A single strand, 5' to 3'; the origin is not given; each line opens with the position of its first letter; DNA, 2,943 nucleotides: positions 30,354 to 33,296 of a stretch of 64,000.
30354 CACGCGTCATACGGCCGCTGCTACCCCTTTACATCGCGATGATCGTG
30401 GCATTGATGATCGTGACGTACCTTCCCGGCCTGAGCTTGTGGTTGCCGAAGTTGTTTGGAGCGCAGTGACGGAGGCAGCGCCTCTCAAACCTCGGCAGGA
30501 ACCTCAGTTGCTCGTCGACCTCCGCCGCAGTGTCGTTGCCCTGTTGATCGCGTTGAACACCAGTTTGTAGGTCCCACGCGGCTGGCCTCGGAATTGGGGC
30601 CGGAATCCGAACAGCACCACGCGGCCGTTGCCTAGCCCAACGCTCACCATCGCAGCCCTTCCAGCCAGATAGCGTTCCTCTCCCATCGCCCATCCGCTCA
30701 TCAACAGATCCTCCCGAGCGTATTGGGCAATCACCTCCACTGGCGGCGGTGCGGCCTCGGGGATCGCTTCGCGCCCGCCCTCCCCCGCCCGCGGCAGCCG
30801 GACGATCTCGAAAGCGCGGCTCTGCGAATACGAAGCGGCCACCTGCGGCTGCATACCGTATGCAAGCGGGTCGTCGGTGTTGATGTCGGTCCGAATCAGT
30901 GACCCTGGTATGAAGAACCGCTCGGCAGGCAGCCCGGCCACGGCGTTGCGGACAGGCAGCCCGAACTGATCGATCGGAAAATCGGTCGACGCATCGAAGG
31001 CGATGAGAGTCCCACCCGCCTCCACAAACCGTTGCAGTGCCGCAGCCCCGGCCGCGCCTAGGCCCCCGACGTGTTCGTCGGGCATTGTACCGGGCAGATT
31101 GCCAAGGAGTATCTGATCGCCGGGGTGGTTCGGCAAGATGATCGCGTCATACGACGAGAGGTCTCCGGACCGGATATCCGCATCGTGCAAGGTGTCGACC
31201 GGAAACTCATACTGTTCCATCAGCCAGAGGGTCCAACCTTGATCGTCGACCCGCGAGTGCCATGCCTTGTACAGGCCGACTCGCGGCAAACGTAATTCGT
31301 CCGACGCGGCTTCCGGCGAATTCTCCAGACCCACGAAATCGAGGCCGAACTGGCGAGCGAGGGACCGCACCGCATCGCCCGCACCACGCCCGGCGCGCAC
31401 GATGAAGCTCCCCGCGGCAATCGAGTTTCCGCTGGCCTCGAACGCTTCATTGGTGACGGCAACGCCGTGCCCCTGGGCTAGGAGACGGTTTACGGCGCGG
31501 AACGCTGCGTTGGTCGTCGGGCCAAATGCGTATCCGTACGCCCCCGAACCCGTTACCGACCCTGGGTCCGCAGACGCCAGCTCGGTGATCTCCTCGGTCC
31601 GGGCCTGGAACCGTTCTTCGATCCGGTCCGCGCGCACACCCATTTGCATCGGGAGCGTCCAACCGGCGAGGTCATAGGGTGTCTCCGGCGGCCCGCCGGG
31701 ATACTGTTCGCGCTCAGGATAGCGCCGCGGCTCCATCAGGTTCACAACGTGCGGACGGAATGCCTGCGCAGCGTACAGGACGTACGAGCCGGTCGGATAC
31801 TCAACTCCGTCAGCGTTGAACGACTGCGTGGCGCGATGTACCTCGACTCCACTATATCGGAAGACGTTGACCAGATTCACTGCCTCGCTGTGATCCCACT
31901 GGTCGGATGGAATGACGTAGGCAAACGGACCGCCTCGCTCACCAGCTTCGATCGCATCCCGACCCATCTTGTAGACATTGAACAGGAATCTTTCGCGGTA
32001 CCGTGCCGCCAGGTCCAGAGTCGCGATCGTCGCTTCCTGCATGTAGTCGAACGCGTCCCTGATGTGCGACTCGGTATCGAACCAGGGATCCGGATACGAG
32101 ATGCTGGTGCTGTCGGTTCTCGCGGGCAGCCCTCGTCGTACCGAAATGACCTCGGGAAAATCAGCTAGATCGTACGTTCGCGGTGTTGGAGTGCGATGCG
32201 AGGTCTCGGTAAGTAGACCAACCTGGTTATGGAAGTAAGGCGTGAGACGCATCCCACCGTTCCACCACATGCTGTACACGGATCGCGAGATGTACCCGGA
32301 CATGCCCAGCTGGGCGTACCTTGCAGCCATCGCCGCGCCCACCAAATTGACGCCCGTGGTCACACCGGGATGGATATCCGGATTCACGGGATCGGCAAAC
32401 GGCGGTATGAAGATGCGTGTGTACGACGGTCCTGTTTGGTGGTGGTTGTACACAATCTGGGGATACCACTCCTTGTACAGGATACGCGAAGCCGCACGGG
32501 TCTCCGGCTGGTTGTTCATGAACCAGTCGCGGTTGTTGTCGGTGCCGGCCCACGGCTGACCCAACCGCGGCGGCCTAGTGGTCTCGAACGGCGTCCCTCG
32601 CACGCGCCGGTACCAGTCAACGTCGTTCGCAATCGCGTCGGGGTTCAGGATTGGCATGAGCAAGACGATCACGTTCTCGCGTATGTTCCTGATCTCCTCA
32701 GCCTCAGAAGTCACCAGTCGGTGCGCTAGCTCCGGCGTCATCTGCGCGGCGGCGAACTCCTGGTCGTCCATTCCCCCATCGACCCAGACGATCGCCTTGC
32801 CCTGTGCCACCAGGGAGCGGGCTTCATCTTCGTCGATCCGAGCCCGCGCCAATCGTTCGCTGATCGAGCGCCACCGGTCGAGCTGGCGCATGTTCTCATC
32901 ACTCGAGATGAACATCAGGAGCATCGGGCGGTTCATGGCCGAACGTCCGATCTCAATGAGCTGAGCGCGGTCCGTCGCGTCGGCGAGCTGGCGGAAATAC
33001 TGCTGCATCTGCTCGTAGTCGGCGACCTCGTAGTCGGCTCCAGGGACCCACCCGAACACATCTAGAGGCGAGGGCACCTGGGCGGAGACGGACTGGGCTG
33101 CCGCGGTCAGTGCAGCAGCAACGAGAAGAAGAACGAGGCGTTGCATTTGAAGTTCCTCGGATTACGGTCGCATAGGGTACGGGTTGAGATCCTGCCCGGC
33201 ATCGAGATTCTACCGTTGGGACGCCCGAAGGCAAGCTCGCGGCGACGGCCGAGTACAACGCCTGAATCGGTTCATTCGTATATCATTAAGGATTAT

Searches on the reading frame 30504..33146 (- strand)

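Call 60: search_protein_families(library=pfam, proteins=[window:30504-33146:-], max_evalue=0.00001)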
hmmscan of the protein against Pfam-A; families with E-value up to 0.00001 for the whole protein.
window:30504-33146:- (880 aa): 1 family
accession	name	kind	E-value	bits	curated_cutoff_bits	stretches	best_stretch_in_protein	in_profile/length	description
PF00246.29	Peptidase_M14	-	1.7e-14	54.5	21.6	1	47-210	1-135/286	Zinc carboxypeptidase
